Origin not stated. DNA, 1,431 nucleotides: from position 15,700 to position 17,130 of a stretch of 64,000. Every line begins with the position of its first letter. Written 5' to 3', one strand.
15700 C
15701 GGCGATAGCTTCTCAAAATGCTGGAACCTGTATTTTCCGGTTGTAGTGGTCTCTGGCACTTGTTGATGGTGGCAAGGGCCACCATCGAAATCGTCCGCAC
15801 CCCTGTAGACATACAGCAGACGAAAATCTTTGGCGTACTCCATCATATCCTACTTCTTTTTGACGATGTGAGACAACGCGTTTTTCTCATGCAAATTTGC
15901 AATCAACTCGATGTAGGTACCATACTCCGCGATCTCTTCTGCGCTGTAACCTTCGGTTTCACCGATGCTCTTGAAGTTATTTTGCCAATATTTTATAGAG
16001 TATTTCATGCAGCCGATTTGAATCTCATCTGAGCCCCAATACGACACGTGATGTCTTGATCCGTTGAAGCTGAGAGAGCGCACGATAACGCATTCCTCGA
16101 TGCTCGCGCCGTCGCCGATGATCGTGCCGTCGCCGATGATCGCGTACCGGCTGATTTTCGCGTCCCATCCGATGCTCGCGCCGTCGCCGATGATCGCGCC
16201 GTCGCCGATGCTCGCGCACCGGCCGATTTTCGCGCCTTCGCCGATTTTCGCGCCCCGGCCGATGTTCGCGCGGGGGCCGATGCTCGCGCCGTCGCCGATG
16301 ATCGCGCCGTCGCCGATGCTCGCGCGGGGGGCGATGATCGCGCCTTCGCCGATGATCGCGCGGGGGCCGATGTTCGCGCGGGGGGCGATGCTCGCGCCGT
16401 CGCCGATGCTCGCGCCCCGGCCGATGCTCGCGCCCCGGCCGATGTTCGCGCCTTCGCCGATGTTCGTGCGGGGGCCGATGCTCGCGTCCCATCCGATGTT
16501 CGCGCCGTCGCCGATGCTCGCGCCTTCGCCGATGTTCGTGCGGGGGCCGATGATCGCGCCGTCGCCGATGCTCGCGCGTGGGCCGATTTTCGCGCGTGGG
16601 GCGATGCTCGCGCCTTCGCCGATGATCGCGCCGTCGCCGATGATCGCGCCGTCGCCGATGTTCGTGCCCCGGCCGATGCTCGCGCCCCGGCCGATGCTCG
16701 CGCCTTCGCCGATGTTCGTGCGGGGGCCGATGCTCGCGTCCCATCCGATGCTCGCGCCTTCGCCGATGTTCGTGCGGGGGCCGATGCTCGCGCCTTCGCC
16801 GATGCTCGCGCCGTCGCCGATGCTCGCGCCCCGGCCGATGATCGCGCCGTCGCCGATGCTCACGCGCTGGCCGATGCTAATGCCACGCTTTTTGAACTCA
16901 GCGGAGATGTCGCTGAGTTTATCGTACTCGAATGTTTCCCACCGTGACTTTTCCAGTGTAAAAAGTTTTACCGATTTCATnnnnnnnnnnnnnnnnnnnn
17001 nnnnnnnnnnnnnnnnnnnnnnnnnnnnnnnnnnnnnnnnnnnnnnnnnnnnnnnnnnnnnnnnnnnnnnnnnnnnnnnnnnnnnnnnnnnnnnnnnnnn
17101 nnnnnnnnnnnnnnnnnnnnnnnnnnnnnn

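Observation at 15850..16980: About 44 uninterrupted hexapeptide repeats forming a predicted long left-handed beta-helix, encoded by GC-rich 18-bp-periodic DNA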

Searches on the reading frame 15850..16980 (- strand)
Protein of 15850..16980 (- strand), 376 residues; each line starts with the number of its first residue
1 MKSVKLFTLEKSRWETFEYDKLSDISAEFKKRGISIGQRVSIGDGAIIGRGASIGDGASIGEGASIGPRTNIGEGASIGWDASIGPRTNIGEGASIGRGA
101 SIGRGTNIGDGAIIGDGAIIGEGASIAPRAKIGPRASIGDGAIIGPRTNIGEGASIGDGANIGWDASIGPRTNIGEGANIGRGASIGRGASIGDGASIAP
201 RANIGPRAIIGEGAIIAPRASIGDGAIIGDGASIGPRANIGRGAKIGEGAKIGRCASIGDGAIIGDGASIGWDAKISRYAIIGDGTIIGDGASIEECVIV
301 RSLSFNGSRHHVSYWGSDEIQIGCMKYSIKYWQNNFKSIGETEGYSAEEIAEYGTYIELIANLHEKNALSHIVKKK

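Call 8: search_protein_families(library=pfam, proteins=[window:15853-16980:-], max_evalue=1)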
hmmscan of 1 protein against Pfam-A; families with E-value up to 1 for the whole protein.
window:15853-16980:- (376 aa): 5 families
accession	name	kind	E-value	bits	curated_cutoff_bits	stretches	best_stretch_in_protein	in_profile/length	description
PF00132.30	Hexapep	-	1.9e-49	163.9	27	9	208-242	2-36/36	Bacterial transferase hexapeptide (six repeats)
PF25084.1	LbH_EIF2B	-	5.9e-28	97.4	54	3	53-148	11-103/105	EIF2B subunit epsilon LbH domain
PF25087.1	GMPPB_C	-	1.2e-10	41.5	39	2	224-263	9-48/110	GMPPB C-terminal domain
PF25247.1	LbH_GLGC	-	0.00077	19.8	27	1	261-323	15-75/135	GLGC left-handed parallel beta-helix domain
PF14602.12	Hexapep_2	-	0.0077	16.4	27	2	34-66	2-32/34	Hexapeptide repeat of succinyl-transferase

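Call 9: search_protein_families(library=phrogs, proteins=[window:15853-16980:-], max_evalue=1)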
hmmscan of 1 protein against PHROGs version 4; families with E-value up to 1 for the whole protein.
window:15853-16980:- (376 aa): 9 families
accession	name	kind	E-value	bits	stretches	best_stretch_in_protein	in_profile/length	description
phrog_5353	-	unknown function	6.8e-80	269.3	2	154-370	33-253/256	-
phrog_5070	-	unknown function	5.9e-17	62.7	3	189-291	64-167/182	-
phrog_7964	-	unknown function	1.1e-15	58.3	2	178-366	82-266/269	-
phrog_32789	-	unknown function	4.2e-12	47.3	1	310-365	2-54/60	-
phrog_2154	-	unknown function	1.9e-07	31.7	3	147-232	74-158/185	-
phrog_36281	-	unknown function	0.00013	22.5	2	35-162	113-240/290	-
phrog_16087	-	unknown function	0.01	16.2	1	22-64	105-148/217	-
phrog_7187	-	unknown function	0.048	14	0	132-190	387-445/527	-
phrog_25690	-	unknown function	0.25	11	1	210-303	127-220/465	-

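Call 11: search_dna_similar(collection=phages, query=window:15853-16980:-, mode=protein, max_rows=40)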
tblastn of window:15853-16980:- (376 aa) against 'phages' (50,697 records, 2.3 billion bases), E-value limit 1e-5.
Records with a match: 4; places in all: 4; records where one place covers at least 80% of the query: 0.
Best place of each record, by identity: <60% 4.
By first word of the organism name: Bacteriophage 2; Aeromonas 1; Vibrio 1.
By host as written in the record: - 2; Aeromonas hydrophila 1; Shewanella 1.
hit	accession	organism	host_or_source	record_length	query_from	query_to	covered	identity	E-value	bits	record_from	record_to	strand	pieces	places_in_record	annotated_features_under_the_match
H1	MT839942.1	Bacteriophage sp.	human fecal samples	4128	1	369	45%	35.9%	2e-12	137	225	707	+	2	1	record has no annotation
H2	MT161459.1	Aeromonas phage Ahp1_CNU-2021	Aeromonas hydrophila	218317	36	188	41%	32.7%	3e-7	59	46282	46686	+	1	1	hypothetical protein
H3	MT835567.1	Bacteriophage sp.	human fecal samples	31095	297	369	19%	54.8%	1e-16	88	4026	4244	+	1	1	record has no annotation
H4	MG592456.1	Vibrio phage 1.081.O._10N.286.52.C2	Shewanella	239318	303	363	16%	47.5%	9e-8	60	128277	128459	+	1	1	hypothetical protein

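Call 13: find_homologous_proteins(query=window:15853-16980:-, max_evalue=0.00001)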
Query window:15853-16980:- (376 aa): 2291 proteins with E <= 0.00001 among 8000 candidates; the best 120 are listed.
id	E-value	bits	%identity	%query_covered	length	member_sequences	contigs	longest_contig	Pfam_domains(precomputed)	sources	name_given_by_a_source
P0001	2.2e-36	144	31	57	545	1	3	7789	PF02412.24,PF00132.31,PF25087.2,PF25084.2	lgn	-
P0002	1.4e-30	125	37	52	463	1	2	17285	PF14602.13,PF00132.31,PF25087.2,PF25247.2,PF25084.2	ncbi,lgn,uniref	ncbi:DapH/DapD/GlmU-related protein [Brachybacterium sp. AOP42-C2-15]|uniref:DapH/DapD/GlmU-related 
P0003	2.3e-29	121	60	41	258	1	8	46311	PF00132.31,PF25087.2,PF25084.2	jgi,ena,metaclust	metaclust:\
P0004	1.1e-27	115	59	38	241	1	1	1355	PF00132.31,PF25087.2,PF25084.2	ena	-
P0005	1.5e-25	108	37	61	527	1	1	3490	PF14602.13,PF00132.31,PF25087.2,PF25084.2,PF24894.2,PF21711.4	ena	-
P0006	4.5e-24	103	60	36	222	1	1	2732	PF00132.31,PF25087.2,PF25084.2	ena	-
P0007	3.1e-21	94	46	45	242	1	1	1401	PF00132.31,PF25087.2,PF25084.2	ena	-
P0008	5.6e-21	93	29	81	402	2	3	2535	PF14602.13,PF00132.31,PF25087.2,PF25247.2,PF25084.2,PF24894.2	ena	-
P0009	1.2e-20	92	51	37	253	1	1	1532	PF14602.13,PF00132.31,PF25087.2,PF25084.2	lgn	-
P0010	1.8e-20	91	33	70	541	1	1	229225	PF02412.24,PF00132.31,PF25087.2,PF25247.2,PF25084.2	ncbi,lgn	-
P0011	2.9e-20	91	32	61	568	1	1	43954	PF14602.13,PF00132.31,PF25087.2,PF25084.2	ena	-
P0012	6.0e-20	90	47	41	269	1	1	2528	PF14602.13,PF00132.31,PF25087.2,PF25084.2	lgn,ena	-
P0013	1.8e-19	88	55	37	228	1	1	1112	PF00132.31,PF25087.2,PF25084.2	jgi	-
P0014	2.2e-19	88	37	43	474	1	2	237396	PF00132.31,PF25087.2,PF25084.2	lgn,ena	-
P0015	4.1e-19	87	29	45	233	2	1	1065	PF14602.13,PF00132.31,PF25087.2,PF25084.2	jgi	jgi:acetyltransferase-like isoleucine patch superfamily enzyme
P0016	7.9e-19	86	34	50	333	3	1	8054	PF14602.13,PF00132.31,PF04613.20,PF25087.2,PF25084.2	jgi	jgi:UDP-3-O-[3-hydroxymyristoyl] glucosamine N-acyltransferase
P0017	1.1e-18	85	34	51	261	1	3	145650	PF14602.13,PF00132.31,PF25087.2,PF25084.2,PF24894.2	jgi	jgi:UDP-3-O-[3-hydroxymyristoyl] glucosamine N-acyltransferase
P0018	1.4e-16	78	35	43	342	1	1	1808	PF14602.13,PF00132.31,PF04613.20,PF25087.2,PF25084.2,PF21711.4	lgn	-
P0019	1.6e-16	78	56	30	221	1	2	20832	PF14602.13,PF00132.31,PF25087.2,PF25084.2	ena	-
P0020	2.7e-16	78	31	54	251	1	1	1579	PF14602.13,PF00132.31,PF25087.2,PF25084.2,PF24894.2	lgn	-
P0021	3.0e-16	77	28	74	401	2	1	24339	PF14602.13,PF00132.31,PF25087.2,PF25084.2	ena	-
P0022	3.5e-16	77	54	34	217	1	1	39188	PF00132.31,PF25087.2,PF25084.2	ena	-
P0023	3.6e-16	77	54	31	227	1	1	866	PF14602.13,PF00132.31,PF25087.2,PF25084.2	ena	-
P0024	8.7e-16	76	29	62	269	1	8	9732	PF00132.31,PF25087.2,PF25084.2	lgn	-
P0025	1.4e-15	75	51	34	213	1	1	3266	PF00132.31,PF25087.2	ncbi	-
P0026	1.5e-15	75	32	53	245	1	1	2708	PF14602.13,PF00132.31,PF25087.2,PF25084.2,PF24894.2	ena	-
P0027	1.6e-15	75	35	49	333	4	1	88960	PF14602.13,PF00132.31,PF04613.20,PF25087.2,PF25084.2,PF21711.4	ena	-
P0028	2.7e-15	74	27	47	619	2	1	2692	PF14602.13,PF00132.31,PF25087.2,PF25084.2,PF13720.12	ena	-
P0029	3.3e-15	74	32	69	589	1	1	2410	PF14602.13,PF00132.31,PF25087.2,PF25084.2,PF24894.2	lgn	-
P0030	3.8e-15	74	56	29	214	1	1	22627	PF00132.31,PF25087.2,PF25084.2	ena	-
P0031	4.4e-15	74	43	33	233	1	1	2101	PF14602.13,PF00132.31,PF25087.2,PF25084.2,PF24894.2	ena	-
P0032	5.9e-15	73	30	56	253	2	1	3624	PF14602.13,PF00132.31,PF25087.2,PF25084.2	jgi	jgi:acetyltransferase-like isoleucine patch superfamily enzyme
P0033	2.1e-14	71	30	69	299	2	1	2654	PF14602.13,PF00132.31,PF25087.2,PF25084.2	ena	-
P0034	2.5e-14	71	30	60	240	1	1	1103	PF14602.13,PF00132.31,PF25087.2,PF25084.2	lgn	-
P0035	4.4e-14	70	33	52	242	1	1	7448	PF14602.13,PF00132.31,PF25087.2,PF25084.2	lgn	-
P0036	4.5e-14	70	31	53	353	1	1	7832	PF00132.31,PF04613.20,PF25087.2,PF25084.2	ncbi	-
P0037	5.1e-14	70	35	55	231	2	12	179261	PF14602.13,PF00132.31,PF25087.2,PF25084.2,PF24894.2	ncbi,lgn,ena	-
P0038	5.1e-14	70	32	56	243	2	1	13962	PF14602.13,PF00132.31,PF25087.2,PF25084.2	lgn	-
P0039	5.8e-14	70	33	50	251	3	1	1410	PF14602.13,PF00132.31,PF25087.2,PF25084.2,PF24894.2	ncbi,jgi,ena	-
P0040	6.1e-14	70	29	51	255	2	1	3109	PF14602.13,PF00132.31,PF25087.2,PF25084.2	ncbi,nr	ncbi:MAG TPA: acyltransferase [Solirubrobacteraceae bacterium]|nr:acyltransferase [Solirubrobacterac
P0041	6.8e-14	70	45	37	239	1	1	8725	PF00132.31,PF25087.2,PF25084.2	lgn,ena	-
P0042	7.0e-14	70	31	49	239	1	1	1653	PF14602.13,PF00132.31,PF25087.2,PF25084.2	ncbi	-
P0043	8.3e-14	69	24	68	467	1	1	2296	PF00132.31,PF25087.2,PF25084.2,PF24894.2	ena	-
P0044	9.0e-14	69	36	57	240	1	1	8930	PF14602.13,PF00132.31,PF25087.2,PF25084.2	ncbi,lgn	-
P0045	9.5e-14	69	29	54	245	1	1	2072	PF14602.13,PF00132.31,PF25087.2,PF25084.2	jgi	-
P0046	1.2e-13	69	32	67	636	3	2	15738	PF00132.31,PF25087.2,PF25084.2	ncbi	ncbi:MAG: UDP-3-O-[3-hydroxymyristoyl] glucosamine N-acyltransferase [Myxococcota bacterium]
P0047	1.4e-13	69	33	47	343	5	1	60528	PF14602.13,PF00132.31,PF04613.20,PF25087.2,PF25084.2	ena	-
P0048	1.5e-13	68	34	49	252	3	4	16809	PF14602.13,PF00132.31,PF25087.2,PF25084.2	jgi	jgi:UDP-2-acetamido-3-amino-2,3-dideoxy-glucuronate N-acetyltransferase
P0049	1.7e-13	68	28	63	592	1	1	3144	PF00132.31,PF25087.2,PF25247.2,PF25084.2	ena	-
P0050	1.7e-13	68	31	59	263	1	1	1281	PF14602.13,PF00132.31,PF25087.2,PF25247.2,PF25084.2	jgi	-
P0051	1.8e-13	68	37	55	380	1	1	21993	PF14602.13,PF00132.31,PF25087.2,PF25084.2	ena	-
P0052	2.0e-13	68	33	59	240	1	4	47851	PF14602.13,PF00132.31,PF25087.2,PF25084.2,PF24894.2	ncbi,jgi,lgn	jgi:acetyltransferase-like isoleucine patch superfamily enzyme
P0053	2.1e-13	68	31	51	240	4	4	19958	PF14602.13,PF00132.31,PF25087.2,PF25084.2,PF24894.2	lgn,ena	-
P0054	2.4e-13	68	35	48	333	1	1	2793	PF14602.13,PF00132.31,PF04613.20,PF25087.2,PF25084.2,PF21711.4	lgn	-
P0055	2.7e-13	68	31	65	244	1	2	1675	PF14602.13,PF00132.31,PF25087.2,PF25084.2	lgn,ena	-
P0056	3.2e-13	67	36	41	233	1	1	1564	PF00132.31,PF25087.2,PF25084.2,PF24894.2,PF21711.4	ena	-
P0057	4.0e-13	67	32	36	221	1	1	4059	PF14602.13,PF00132.31,PF25087.2,PF25084.2,PF24894.2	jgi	jgi:bifunctional UDP-N-acetylglucosamine pyrophosphorylase / glucosamine-1-phosphate N-acetyltransfe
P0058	4.1e-13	67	35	37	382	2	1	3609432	PF00132.31,PF04613.20,PF25087.2,PF25084.2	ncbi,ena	-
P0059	4.2e-13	67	33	55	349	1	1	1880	PF14602.13,PF00132.31,PF25087.2,PF25084.2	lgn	-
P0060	4.8e-13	67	31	65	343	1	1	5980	PF00132.31,PF25087.2,PF25084.2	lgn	-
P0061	4.9e-13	67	33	56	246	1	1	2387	PF00132.31,PF25087.2,PF25084.2,PF24894.2,PF21711.4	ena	-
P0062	4.9e-13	67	31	51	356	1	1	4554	PF00132.31,PF04613.20,PF25087.2,PF25084.2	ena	-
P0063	6.5e-13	66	29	60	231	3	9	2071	PF00132.31,PF25087.2,PF25084.2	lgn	-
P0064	6.6e-13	66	30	65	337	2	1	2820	PF14602.13,PF00132.31,PF25087.2,PF25084.2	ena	-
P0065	6.8e-13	66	60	23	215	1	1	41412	PF14602.13,PF00132.31,PF25087.2,PF25084.2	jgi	jgi:UDP-3-O-[3-hydroxymyristoyl] glucosamine N-acyltransferase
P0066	6.9e-13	66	42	36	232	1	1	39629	PF00132.31,PF25087.2,PF25084.2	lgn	-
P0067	7.1e-13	66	32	50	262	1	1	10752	PF14602.13,PF00132.31,PF25087.2,PF25084.2,PF24894.2,PF21711.4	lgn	-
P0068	7.3e-13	66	31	49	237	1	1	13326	PF14602.13,PF00132.31,PF25087.2,PF25084.2,PF24894.2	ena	-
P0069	7.3e-13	66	30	57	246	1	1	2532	PF14602.13,PF00132.31,PF25087.2,PF25084.2,PF24894.2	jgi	jgi:acetyltransferase-like isoleucine patch superfamily enzyme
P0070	7.4e-13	66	32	50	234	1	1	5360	PF14602.13,PF00132.31,PF25087.2,PF25084.2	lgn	-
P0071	9.6e-13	66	29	69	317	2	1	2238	PF14602.13,PF00132.31,PF25087.2,PF25084.2,PF24894.2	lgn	-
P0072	1.0e-12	66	35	38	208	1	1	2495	PF00132.31,PF25087.2,PF25084.2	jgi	jgi:carbonic anhydrase/acetyltransferase-like protein (isoleucine patch superfamily)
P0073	1.0e-12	66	31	63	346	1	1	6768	PF14602.13,PF00132.31,PF04613.20,PF25087.2,PF25084.2,PF21711.4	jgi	jgi:UDP-3-O-[3-hydroxymyristoyl] glucosamine N-acyltransferase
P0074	1.0e-12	66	30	49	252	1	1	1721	PF14602.13,PF00132.31,PF25087.2,PF25084.2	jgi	jgi:acetyltransferase-like isoleucine patch superfamily enzyme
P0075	1.0e-12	66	30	53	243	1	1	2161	PF00132.31,PF25087.2,PF25084.2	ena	-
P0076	1.2e-12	66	36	47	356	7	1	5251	PF14602.13,PF00132.31,PF04613.20,PF25087.2,PF25084.2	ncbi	-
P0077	1.4e-12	65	35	51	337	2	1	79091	PF14602.13,PF00132.31,PF04613.20,PF25087.2,PF25084.2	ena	-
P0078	1.5e-12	65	33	47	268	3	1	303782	PF00132.31,PF25087.2,PF25084.2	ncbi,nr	ncbi:MAG: hypothetical protein H5T64_00515 [Chloroflexi bacterium]|nr:hypothetical protein [Chlorofl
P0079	1.9e-12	65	34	40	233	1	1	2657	PF14602.13,PF00132.31,PF25087.2,PF25084.2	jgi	jgi:bifunctional UDP-N-acetylglucosamine pyrophosphorylase/glucosamine-1-phosphate N-acetyltransfera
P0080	2.0e-12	65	33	62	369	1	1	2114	PF00132.31,PF25087.2,PF25084.2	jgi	jgi:acetyltransferase-like isoleucine patch superfamily enzyme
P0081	2.0e-12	65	35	48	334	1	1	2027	PF14602.13,PF00132.31,PF04613.20,PF25087.2,PF25084.2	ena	-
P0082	2.1e-12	65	32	50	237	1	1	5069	PF14602.13,PF00132.31,PF25087.2,PF25084.2,PF21711.4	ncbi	ncbi:MAG: DapH/DapD/GlmU-related protein [Thermoplasmatales archaeon]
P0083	2.1e-12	65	35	44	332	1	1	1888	PF14602.13,PF00132.31,PF25087.2,PF25084.2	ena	-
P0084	2.2e-12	65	35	35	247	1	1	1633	PF14602.13,PF00132.31,PF25087.2,PF25084.2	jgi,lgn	jgi:acetyltransferase-like isoleucine patch superfamily enzyme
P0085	2.5e-12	64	34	44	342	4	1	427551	PF14602.13,PF00132.31,PF04613.20,PF25087.2,PF25084.2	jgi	jgi:UDP-3-O-[3-hydroxymyristoyl] glucosamine N-acyltransferase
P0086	2.6e-12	64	38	44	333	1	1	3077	PF00132.31,PF04613.20,PF25087.2,PF25084.2,PF24894.2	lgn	-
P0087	2.7e-12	64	32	49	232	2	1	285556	PF14602.13,PF00132.31,PF25087.2,PF25247.2,PF25084.2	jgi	jgi:acetyltransferase-like isoleucine patch superfamily enzyme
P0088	2.9e-12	64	31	43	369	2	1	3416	PF00132.31,PF25087.2,PF25084.2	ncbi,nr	ncbi:MAG: bifunctional UDP-N-acetylglucosamine diphosphorylase/glucosamine-1-phosphate N-acetyltrans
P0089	3.1e-12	64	32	49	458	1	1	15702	PF00483.30,PF01128.26,PF14602.13,PF00132.31,PF25087.2,PF25084.2,PF12804.14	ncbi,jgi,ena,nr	ncbi:MAG TPA: bifunctional UDP-N-acetylglucosamine diphosphorylase/glucosamine-1-phosphate N-acetylt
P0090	3.4e-12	64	34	68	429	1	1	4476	PF14602.13,PF00132.31,PF25087.2,PF25084.2,PF07534.23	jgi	jgi:UDP-3-O-[3-hydroxymyristoyl] glucosamine N-acyltransferase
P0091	3.7e-12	64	28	42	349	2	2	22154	PF00132.31,PF04613.20,PF25087.2,PF25084.2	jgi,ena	-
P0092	3.9e-12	64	34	49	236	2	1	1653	PF14602.13,PF00132.31,PF25087.2,PF25084.2,PF24894.2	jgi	-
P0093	4.8e-12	64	36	34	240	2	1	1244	PF00132.31,PF25087.2,PF25084.2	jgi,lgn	jgi:UDP-3-O-[3-hydroxymyristoyl] glucosamine N-acyltransferase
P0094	5.2e-12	63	32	57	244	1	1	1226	PF00132.31,PF25087.2,PF25084.2,PF24894.2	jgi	jgi:acetyltransferase-like isoleucine patch superfamily enzyme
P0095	6.3e-12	63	34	51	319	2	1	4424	PF14602.13,PF00132.31,PF25087.2,PF25084.2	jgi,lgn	jgi:UDP-3-O-[3-hydroxymyristoyl] glucosamine N-acyltransferase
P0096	6.9e-12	63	28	53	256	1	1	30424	PF00132.31,PF25087.2,PF25084.2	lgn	-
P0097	7.0e-12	63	31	51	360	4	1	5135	PF14602.13,PF00132.31,PF04613.20,PF25087.2,PF25247.2,PF25084.2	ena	-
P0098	7.0e-12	63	36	32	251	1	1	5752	PF00132.31,PF25087.2,PF25084.2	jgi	jgi:UDP-3-O-[3-hydroxymyristoyl] glucosamine N-acyltransferase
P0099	7.1e-12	63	29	57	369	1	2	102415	PF14602.13,PF00132.31,PF25087.2,PF25084.2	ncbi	ncbi:MAG: DapH/DapD/GlmU-related protein [Solirubrobacteraceae bacterium]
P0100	7.5e-12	63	32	40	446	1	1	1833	PF00483.30,PF01128.26,PF14602.13,PF00132.31,PF25087.2,PF25084.2,PF12804.14,PF02348.26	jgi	jgi:bifunctional UDP-N-acetylglucosamine pyrophosphorylase/glucosamine-1-phosphate N-acetyltransfera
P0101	7.9e-12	63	39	44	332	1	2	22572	PF14602.13,PF00132.31,PF04613.20,PF25087.2,PF25084.2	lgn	-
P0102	9.2e-12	63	38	47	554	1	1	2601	PF00132.31,PF25087.2,PF25084.2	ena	-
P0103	9.3e-12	63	34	49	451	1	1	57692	PF00483.30,PF01128.26,PF14602.13,PF00132.31,PF25087.2,PF25084.2,PF12804.14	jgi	jgi:bifunctional UDP-N-acetylglucosamine pyrophosphorylase / glucosamine-1-phosphate N-acetyltransfe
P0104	1.1e-11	62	31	52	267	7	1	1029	PF00132.31,PF25087.2,PF25084.2,PF13720.12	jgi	jgi:UDP-N-acetylglucosamine acyltransferase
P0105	1.1e-11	62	35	41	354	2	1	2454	PF00132.31,PF04613.20,PF25087.2,PF25084.2,PF21711.4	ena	-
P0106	1.2e-11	62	36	41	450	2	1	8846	PF00483.30,PF01128.26,PF14602.13,PF00132.31,PF25087.2,PF25084.2,PF12804.14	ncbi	ncbi:MAG: bifunctional UDP-N-acetylglucosamine diphosphorylase/glucosamine-1-phosphate N-acetyltrans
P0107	1.2e-11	62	34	55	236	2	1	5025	PF14602.13,PF00132.31,PF25087.2,PF25084.2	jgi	jgi:acetyltransferase-like isoleucine patch superfamily enzyme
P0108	1.2e-11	62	36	50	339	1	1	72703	PF14602.13,PF00132.31,PF25087.2,PF25084.2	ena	-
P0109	1.2e-11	62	35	55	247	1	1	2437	PF14602.13,PF00132.31,PF25087.2,PF25084.2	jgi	jgi:acetyltransferase-like isoleucine patch superfamily enzyme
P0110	1.3e-11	62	32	57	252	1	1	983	PF14602.13,PF00132.31,PF25087.2,PF25084.2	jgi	jgi:acetyltransferase-like isoleucine patch superfamily enzyme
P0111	1.3e-11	62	37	48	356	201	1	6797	PF00132.31,PF04613.20,PF25087.2,PF25084.2,PF24894.2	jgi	-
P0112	1.4e-11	62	34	50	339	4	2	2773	PF14602.13,PF00132.31,PF04613.20,PF25087.2,PF25084.2,PF21711.4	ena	-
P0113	1.4e-11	62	30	50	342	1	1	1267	PF00132.31,PF04613.20,PF25087.2,PF25084.2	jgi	jgi:UDP-3-O-[3-hydroxymyristoyl] glucosamine N-acyltransferase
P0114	1.5e-11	62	35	41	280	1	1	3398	PF00132.31,PF25087.2,PF25084.2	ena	-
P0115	1.7e-11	62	27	62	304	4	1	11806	PF14602.13,PF00132.31,PF25087.2,PF25084.2,PF21711.4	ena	-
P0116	2.5e-11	61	49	22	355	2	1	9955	PF00132.31,PF04613.20,PF25087.2,PF25084.2,PF24894.2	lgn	-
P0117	2.7e-11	61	31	57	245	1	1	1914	PF14602.13,PF00132.31,PF25087.2,PF25084.2,PF24894.2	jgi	jgi:acetyltransferase-like isoleucine patch superfamily enzyme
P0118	2.7e-11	61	33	63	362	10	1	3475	PF00132.31,PF04613.20,PF25087.2,PF25084.2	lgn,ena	-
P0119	2.7e-11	61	34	46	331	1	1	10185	PF14602.13,PF00132.31,PF04613.20,PF25087.2,PF25084.2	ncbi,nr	ncbi:MAG: UDP-3-O-(3-hydroxymyristoyl)glucosamine N-acyltransferase [Acidobacteria bacterium]|nr:UDP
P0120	2.7e-11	61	35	49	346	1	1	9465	PF14602.13,PF00132.31,PF04613.20,PF25087.2,PF25084.2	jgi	jgi:UDP-3-O-[3-hydroxymyristoyl] glucosamine N-acyltransferase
